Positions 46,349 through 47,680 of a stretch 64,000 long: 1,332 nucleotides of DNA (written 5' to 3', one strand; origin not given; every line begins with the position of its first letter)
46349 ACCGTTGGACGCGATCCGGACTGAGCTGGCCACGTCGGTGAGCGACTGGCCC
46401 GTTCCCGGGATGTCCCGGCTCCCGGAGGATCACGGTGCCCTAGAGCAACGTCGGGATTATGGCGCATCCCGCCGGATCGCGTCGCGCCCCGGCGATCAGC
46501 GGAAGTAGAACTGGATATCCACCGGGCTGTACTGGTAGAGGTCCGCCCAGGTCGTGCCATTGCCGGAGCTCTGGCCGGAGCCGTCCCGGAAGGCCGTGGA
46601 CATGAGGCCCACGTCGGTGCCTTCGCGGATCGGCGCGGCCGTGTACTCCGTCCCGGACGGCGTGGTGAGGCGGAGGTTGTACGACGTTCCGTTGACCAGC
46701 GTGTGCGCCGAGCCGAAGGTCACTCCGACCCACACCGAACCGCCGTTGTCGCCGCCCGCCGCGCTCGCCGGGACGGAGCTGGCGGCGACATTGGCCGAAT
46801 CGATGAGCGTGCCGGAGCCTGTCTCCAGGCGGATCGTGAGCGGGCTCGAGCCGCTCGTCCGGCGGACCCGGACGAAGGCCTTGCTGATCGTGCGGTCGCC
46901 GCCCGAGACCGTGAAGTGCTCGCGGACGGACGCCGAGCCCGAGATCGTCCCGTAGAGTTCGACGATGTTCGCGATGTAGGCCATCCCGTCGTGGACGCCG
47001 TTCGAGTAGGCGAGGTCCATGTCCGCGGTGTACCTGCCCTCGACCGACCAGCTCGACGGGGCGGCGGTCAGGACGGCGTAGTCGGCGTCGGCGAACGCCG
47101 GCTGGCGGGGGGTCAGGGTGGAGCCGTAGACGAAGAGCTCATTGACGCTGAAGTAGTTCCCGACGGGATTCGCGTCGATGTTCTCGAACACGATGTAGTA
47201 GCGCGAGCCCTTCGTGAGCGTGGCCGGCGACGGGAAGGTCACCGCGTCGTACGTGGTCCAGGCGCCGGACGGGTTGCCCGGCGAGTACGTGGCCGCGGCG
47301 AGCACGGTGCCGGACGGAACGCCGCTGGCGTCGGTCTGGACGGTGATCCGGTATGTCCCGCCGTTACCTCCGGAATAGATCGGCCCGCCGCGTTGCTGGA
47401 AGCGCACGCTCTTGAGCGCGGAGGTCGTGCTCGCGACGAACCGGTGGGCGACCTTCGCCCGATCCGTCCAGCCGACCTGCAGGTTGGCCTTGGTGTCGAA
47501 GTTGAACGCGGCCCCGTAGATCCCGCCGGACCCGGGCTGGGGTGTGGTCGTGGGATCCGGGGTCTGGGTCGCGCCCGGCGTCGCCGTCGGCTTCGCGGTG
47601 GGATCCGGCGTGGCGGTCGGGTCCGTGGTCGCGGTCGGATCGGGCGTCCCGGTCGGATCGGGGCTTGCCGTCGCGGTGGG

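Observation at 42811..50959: Tandem array of four diversified paralogous secreted proteins sharing an unrecognised ~340 aa C-terminal domain, embedded in a glycan-biosynthesis locus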

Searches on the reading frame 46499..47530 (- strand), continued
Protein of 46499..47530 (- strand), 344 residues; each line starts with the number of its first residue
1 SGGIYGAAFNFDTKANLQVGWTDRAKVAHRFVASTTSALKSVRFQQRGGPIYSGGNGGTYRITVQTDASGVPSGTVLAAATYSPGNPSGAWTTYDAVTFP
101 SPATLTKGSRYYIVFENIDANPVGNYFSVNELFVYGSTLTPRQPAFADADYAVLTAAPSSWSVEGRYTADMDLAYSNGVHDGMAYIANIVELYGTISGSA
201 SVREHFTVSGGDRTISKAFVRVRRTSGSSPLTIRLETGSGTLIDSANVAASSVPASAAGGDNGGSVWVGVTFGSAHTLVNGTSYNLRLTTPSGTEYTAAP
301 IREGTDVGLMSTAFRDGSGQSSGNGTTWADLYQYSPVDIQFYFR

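Call 65: search_protein_families(library=pfam, proteins=[P0225, P0229, P0231, P0239, P0257, P0275, P0289, P0218, P0198, P0254], max_evalue=0.0001)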
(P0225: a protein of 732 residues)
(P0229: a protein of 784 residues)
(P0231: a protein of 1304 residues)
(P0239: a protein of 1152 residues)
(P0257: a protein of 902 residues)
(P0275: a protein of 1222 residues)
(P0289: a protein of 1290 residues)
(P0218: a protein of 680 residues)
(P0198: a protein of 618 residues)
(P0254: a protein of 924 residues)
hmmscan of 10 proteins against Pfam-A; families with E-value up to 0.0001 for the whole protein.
P0225 (732 aa): 0 families

P0229 (784 aa): 0 families

P0231 (1304 aa): 0 families

P0239 (1152 aa): 0 families

P0257 (902 aa): 0 families

P0275 (1222 aa): 0 families

P0289 (1290 aa): 0 families

P0218 (680 aa): 0 families

P0198 (618 aa): 2 families
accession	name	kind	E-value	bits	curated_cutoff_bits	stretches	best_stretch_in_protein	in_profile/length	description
PF07691.17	PA14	-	1.3e-29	103.4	24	1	478-605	3-139/147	PA14 domain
PF10528.15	GLEYA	-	2.4e-05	25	26.2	1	520-574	1-52/91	GLEYA domain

P0254 (924 aa): 3 families
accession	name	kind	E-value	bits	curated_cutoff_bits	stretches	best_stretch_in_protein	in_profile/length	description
PF16656.11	Pur_ac_phosph_N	-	1.4e-16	61.2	30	2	386-462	11-93/93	Purple acid Phosphatase, N-terminal domain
PF00041.27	fn3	-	6.8e-07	29.8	25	0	474-558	3-81/84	Fibronectin type III domain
PF16655.11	PhoD_N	-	4.2e-06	27.7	30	0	416-447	49-80/90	PhoD-like phosphatase, N-terminal domain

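Call 66: search_protein_families(library=ncbifam, alignment_id=A2, max_evalue=0.01)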
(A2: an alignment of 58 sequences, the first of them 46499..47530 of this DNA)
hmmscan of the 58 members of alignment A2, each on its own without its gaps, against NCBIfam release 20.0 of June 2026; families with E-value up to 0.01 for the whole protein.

A. member 1, window:46499-47530:- (344 aa): 1 family
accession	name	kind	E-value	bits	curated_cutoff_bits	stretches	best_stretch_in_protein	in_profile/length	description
NF041539.1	choice_anch_R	domain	4.6e-06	26.7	30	1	35-163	28-143/155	choice-of-anchor R domain-containing protein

B. families by the number of members that match (of 58 scanned): 5 families
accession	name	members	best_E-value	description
NF041539.1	choice_anch_R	42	1.5e-11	choice-of-anchor R domain-containing protein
NF038128.1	choice_anch_J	2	0.0019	choice-of-anchor J domain-containing protein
NF005886.0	PRK07849.1-1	1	0.0024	aminodeoxychorismate lyase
TIGR01366.1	serC_3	1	0.0029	phosphoserine transaminase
NF005565.0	PRK07235.1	1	0.0044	amidase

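Call 67: find_related_loci(query=A3, collection=viral_contigs, flank=6000)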
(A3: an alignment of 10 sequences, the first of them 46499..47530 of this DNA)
Query A3 (344 aa) in viral_contigs; peptide patterns used: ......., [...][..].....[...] (x = any residue, [..] = any of these).
17 stretches matched a pattern, but none encodes a relative of the query by tblastn (E <= 1e-3).

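Call 68: find_related_loci(query=P0055, collection=viral_contigs, flank=6000)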
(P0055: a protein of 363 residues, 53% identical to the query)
Query P0055 (363 aa) in viral_contigs; peptide patterns used: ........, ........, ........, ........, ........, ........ (x = any residue, [..] = any of these).
No stretch of DNA in the collection matches any of the patterns.

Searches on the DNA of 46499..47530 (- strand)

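Call 25: search_rna_families(sources=[L001, L002, L003, L004], threshold=gathering)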
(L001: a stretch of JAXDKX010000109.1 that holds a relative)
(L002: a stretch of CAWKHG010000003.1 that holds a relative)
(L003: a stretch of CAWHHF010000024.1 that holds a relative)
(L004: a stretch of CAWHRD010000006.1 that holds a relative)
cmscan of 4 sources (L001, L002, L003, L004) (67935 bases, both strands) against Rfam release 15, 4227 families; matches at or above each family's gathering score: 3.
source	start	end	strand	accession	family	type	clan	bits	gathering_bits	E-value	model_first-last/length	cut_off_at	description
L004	5094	5167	+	RF03167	c-di-GMP-I-GGC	Cis-reg; riboswitch;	CL00126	60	59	1.2e-11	1-80/80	no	c-di-GMP-I-GGC riboswitch aptamer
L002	6581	6655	+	RF03167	c-di-GMP-I-GGC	Cis-reg; riboswitch;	CL00126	59.2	59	2.1e-11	1-80/80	no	c-di-GMP-I-GGC riboswitch aptamer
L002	8951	9025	+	RF01051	c-di-GMP-I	Cis-reg; riboswitch;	CL00126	49.9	35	9.9e-07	1-87/87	no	c-di-GMP-I riboswitch aptamer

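Call 44: search_rna_families(sources=[L007, L008, L009, L010, L011, L012], threshold=gathering)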
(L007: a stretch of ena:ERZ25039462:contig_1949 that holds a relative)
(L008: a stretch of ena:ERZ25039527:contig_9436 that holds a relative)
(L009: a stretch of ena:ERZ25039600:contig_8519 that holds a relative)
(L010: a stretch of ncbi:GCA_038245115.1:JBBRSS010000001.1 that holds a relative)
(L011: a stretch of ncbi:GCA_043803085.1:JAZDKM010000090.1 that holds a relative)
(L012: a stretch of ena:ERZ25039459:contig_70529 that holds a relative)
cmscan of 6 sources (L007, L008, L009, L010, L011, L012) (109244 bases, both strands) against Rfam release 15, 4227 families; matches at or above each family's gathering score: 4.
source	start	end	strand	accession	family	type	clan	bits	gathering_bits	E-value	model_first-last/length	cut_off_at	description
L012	9913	9986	+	RF03167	c-di-GMP-I-GGC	Cis-reg; riboswitch;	CL00126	60.8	59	1.2e-11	1-80/80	no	c-di-GMP-I-GGC riboswitch aptamer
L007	1171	1251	+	RF03167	c-di-GMP-I-GGC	Cis-reg; riboswitch;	CL00126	59.8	59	2.4e-11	1-80/80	no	c-di-GMP-I-GGC riboswitch aptamer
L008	5340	5420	+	RF01051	c-di-GMP-I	Cis-reg; riboswitch;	CL00126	59.5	35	7.2e-09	1-87/87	no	c-di-GMP-I riboswitch aptamer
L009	2222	2302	+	RF01051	c-di-GMP-I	Cis-reg; riboswitch;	CL00126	53.2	35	2.5e-07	1-87/87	no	c-di-GMP-I riboswitch aptamer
